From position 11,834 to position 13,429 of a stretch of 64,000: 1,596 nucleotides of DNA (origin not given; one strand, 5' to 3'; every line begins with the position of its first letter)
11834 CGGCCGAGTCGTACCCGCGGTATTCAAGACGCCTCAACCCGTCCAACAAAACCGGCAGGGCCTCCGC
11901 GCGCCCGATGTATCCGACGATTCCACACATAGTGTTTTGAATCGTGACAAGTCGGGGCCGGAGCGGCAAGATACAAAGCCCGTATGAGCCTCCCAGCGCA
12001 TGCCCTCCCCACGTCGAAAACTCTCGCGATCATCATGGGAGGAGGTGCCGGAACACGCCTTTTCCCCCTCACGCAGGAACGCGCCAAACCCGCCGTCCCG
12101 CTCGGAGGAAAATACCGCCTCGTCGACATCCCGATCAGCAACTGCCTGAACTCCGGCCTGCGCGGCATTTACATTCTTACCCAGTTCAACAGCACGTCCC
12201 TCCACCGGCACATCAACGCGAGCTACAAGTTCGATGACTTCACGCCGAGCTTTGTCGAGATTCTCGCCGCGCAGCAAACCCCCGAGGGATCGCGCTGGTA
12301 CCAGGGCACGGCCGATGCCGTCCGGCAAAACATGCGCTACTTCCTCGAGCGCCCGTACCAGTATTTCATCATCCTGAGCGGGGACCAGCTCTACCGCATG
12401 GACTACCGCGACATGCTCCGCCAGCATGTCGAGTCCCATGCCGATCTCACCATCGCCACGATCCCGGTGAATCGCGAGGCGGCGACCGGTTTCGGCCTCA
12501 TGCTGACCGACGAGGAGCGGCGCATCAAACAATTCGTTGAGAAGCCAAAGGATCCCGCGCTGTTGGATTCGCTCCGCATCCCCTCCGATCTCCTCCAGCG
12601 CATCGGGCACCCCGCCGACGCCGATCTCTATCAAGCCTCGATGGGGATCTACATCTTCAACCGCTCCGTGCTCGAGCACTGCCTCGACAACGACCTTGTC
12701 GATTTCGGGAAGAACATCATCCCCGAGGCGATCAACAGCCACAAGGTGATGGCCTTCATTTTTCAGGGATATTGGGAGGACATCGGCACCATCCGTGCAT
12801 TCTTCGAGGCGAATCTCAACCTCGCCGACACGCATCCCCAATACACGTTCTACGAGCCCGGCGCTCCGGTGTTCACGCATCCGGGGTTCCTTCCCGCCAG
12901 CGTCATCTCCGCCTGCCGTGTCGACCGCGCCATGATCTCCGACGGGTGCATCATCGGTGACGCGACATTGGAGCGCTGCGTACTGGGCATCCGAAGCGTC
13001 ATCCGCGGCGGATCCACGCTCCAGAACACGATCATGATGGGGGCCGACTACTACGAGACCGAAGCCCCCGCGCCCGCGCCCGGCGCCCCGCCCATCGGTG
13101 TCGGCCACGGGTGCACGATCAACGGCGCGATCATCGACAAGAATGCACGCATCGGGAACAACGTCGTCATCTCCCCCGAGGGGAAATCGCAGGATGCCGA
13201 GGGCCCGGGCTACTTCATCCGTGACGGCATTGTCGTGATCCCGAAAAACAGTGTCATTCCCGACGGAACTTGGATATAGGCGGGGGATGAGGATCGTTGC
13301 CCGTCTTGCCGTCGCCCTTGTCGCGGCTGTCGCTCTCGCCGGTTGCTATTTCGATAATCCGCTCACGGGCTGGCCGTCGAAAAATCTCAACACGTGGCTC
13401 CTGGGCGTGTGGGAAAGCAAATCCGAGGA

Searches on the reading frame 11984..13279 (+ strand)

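Call 42: search_protein_families(library=pfam, proteins=[window:11984-13279:+], max_evalue=0.001)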
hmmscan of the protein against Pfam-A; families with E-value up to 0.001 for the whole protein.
window:11984-13279:+ (431 aa): 4 families
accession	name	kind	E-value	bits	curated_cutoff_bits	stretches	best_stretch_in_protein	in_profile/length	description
PF00483.29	NTP_transferase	-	1.7e-64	218.2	21.2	1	15-281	2-243/245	Nucleotidyl transferase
PF25247.1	LbH_GLGC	-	2e-45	154.5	27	1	302-429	2-134/135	GLGC left-handed parallel beta-helix domain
PF24894.1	Hexapep_GlmU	-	1.6e-09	38.3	23.3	1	312-353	15-56/104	GlmU-like, C-terminal hexapeptide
PF25084.1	LbH_EIF2B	-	5.8e-05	23.5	54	0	373-397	64-88/105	EIF2B subunit epsilon LbH domain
